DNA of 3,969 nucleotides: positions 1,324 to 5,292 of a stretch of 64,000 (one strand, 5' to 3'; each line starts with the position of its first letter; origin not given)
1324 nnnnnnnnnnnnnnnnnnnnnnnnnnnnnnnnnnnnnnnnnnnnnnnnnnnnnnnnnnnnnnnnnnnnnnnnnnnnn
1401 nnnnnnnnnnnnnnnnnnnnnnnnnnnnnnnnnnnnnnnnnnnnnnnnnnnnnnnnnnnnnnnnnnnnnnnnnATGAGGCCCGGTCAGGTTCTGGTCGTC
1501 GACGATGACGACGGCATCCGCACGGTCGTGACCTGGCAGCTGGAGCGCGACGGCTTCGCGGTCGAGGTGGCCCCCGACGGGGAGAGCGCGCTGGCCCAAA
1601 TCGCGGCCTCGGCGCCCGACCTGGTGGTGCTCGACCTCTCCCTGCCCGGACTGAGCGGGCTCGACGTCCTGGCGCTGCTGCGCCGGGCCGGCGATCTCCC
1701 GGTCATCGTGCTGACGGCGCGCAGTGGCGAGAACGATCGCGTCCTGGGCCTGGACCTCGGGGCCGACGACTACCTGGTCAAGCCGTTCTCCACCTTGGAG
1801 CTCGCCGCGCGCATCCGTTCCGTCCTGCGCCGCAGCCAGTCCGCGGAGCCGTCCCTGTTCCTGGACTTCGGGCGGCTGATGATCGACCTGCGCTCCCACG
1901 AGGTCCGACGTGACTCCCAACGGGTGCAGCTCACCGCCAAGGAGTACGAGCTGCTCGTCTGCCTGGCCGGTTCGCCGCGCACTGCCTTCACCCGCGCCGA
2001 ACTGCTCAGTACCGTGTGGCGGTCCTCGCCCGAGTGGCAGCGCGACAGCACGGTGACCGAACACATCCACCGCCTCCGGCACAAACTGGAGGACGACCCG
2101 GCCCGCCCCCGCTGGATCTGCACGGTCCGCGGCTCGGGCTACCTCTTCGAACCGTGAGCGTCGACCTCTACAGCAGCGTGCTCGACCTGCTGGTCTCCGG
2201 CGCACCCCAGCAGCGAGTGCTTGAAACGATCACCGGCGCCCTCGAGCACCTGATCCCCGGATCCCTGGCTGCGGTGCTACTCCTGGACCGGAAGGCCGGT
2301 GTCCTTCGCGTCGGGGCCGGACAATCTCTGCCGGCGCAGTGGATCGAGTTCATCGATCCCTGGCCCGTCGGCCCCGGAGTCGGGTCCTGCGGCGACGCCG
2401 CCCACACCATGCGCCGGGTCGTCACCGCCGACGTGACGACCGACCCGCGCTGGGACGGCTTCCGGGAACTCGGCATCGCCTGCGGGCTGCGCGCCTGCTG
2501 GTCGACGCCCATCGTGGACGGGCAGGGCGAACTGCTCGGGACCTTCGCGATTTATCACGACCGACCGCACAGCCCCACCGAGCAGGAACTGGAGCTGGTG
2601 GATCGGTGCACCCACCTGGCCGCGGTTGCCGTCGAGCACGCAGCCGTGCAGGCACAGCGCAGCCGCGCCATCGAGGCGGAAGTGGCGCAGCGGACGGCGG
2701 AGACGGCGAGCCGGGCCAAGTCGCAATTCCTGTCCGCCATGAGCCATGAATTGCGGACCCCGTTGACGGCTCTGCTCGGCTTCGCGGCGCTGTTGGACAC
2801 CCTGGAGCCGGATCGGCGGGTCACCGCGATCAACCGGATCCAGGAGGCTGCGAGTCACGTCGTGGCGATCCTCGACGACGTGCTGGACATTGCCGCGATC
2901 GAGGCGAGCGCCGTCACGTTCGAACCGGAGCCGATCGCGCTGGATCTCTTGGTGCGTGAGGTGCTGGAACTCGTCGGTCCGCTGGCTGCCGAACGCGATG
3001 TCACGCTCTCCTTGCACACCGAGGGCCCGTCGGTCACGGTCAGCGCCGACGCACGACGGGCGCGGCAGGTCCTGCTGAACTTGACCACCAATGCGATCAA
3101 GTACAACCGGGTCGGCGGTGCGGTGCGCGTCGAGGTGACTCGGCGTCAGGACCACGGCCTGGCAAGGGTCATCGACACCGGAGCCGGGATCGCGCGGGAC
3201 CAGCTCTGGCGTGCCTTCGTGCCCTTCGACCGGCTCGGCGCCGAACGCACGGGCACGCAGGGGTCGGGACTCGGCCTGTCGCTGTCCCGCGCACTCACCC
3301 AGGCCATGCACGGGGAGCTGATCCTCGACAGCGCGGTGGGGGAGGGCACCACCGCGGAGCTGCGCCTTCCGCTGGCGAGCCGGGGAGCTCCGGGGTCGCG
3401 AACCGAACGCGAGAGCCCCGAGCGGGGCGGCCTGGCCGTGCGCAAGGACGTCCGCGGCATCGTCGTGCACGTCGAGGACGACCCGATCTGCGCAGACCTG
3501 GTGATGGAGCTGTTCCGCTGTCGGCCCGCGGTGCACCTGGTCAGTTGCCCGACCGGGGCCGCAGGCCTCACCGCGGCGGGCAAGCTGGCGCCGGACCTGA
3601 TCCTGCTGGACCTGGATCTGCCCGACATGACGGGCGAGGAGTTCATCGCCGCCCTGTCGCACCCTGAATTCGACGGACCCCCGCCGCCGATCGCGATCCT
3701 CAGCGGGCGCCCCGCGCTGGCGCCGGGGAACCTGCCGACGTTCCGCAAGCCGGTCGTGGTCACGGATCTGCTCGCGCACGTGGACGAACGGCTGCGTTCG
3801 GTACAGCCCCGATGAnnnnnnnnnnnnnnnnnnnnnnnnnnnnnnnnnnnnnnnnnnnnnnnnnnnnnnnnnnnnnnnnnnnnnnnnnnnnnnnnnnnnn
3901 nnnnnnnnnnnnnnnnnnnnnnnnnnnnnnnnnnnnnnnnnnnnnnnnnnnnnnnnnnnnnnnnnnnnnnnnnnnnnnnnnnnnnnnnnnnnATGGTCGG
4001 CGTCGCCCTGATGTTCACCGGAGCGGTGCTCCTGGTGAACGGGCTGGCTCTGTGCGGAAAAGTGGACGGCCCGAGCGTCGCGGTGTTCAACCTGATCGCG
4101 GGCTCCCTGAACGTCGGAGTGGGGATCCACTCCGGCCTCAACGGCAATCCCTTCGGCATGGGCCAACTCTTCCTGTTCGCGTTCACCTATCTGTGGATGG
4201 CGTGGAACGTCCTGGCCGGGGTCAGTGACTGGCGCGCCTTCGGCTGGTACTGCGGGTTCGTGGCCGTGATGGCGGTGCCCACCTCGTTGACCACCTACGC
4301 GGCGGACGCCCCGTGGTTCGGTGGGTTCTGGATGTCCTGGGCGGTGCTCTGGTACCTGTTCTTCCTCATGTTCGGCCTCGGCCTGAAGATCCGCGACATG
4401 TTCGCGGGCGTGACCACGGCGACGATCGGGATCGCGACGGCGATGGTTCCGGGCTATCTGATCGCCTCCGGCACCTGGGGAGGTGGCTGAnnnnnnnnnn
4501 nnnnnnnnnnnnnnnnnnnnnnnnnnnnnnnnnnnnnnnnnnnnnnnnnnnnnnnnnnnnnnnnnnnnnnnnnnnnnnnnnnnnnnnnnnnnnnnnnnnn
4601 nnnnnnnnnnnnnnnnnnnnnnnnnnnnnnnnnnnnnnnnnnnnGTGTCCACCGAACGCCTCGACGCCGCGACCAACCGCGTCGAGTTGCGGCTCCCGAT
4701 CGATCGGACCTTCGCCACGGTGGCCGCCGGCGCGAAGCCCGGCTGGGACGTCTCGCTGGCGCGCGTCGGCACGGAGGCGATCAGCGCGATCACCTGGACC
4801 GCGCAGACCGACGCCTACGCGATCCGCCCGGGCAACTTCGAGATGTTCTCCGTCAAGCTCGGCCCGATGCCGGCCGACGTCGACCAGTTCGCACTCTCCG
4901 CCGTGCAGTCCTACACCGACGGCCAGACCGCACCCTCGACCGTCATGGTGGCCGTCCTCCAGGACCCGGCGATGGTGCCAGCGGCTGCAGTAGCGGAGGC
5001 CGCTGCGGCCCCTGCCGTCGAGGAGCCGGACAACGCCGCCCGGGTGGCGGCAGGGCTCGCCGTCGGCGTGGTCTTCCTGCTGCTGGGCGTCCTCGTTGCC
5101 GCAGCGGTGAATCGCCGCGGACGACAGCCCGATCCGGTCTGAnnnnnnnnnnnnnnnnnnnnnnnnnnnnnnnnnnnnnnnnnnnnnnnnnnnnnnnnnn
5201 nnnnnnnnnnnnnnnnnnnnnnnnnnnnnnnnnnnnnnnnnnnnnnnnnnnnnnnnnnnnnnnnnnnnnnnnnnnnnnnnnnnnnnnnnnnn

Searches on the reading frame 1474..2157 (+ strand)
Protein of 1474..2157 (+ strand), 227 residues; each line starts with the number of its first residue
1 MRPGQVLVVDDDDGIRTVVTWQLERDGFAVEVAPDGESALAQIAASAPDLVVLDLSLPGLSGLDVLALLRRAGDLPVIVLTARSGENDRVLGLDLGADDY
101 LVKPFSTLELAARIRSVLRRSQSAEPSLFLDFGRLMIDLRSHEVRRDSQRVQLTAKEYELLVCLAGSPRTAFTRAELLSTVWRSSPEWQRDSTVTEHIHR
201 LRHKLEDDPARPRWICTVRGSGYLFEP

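Call 19: search_protein_families(library=pfam, proteins=[window:1474-2157:+], max_evalue=0.0001)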
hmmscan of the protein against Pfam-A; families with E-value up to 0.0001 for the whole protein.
window:1474-2157:+ (227 aa): 2 families
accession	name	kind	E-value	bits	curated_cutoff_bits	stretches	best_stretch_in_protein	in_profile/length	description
PF00072.30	Response_reg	-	2e-29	102.4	30.2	1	6-115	1-111/111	Response regulator receiver domain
PF00486.34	Trans_reg_C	-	2.4e-22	79.2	26.2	1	149-225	2-77/77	Transcriptional regulatory protein, C terminal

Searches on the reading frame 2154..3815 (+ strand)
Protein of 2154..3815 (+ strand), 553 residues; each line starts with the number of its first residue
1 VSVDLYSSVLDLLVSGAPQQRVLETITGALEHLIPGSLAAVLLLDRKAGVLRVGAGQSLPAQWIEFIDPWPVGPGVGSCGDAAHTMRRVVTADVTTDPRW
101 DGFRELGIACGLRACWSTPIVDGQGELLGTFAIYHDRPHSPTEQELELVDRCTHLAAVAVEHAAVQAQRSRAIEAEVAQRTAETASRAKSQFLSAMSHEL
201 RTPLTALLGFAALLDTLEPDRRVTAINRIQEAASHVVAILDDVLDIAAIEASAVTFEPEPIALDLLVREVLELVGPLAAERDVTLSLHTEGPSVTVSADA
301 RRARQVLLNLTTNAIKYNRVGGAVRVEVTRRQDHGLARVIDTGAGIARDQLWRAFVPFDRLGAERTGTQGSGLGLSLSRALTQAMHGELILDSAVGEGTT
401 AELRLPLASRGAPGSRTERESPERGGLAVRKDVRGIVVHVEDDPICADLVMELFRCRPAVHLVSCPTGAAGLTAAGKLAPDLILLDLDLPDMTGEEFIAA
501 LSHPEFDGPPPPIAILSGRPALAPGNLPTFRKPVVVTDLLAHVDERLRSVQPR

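Call 19: search_protein_families(library=pfam, proteins=[window:2154-3815:+], max_evalue=0.0001)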
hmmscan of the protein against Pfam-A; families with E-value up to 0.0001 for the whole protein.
window:2154-3815:+ (553 aa): 5 families
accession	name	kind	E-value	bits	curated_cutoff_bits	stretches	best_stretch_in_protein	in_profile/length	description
PF02518.31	HATPase_c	-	1e-24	87.5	26.4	1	299-408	2-110/111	Histidine kinase-, DNA gyrase B-, and HSP90-like ATPase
PF13185.12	GAF_2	-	3.7e-18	66.5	28.6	1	20-161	5-136/136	GAF domain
PF00512.31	HisKA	-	3.6e-16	59.4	26.9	1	188-251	1-65/66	His Kinase A (phospho-acceptor) domain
PF01590.32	GAF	-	8.5e-15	55.9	22.4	1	21-160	4-133/133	GAF domain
PF00072.30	Response_reg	-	7.4e-09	36.2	30.2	1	437-519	1-79/111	Response regulator receiver domain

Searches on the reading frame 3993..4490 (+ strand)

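Call 19: search_protein_families(library=pfam, proteins=[window:3993-4490:+], max_evalue=0.0001)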
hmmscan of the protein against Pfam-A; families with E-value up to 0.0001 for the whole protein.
window:3993-4490:+ (165 aa): 1 family
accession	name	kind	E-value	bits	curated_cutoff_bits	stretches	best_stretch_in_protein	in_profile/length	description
PF02293.20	AmiS_UreI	-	6.9e-40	137.3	25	1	1-160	1-165/166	AmiS/UreI family transporter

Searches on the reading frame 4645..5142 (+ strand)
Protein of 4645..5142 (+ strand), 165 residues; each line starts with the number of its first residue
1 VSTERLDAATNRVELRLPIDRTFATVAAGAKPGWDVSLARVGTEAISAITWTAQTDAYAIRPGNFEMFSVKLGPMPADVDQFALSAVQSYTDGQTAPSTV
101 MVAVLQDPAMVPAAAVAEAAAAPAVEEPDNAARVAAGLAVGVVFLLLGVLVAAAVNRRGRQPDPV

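Call 19: search_protein_families(library=pfam, proteins=[window:4645-5142:+], max_evalue=0.0001)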
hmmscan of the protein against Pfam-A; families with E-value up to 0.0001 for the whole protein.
window:4645-5142:+ (165 aa): 1 family
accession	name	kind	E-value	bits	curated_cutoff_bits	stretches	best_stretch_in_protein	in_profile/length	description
PF07987.16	DUF1775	-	1.1e-13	52.2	25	1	3-95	23-124/146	Domain of unkown function (DUF1775)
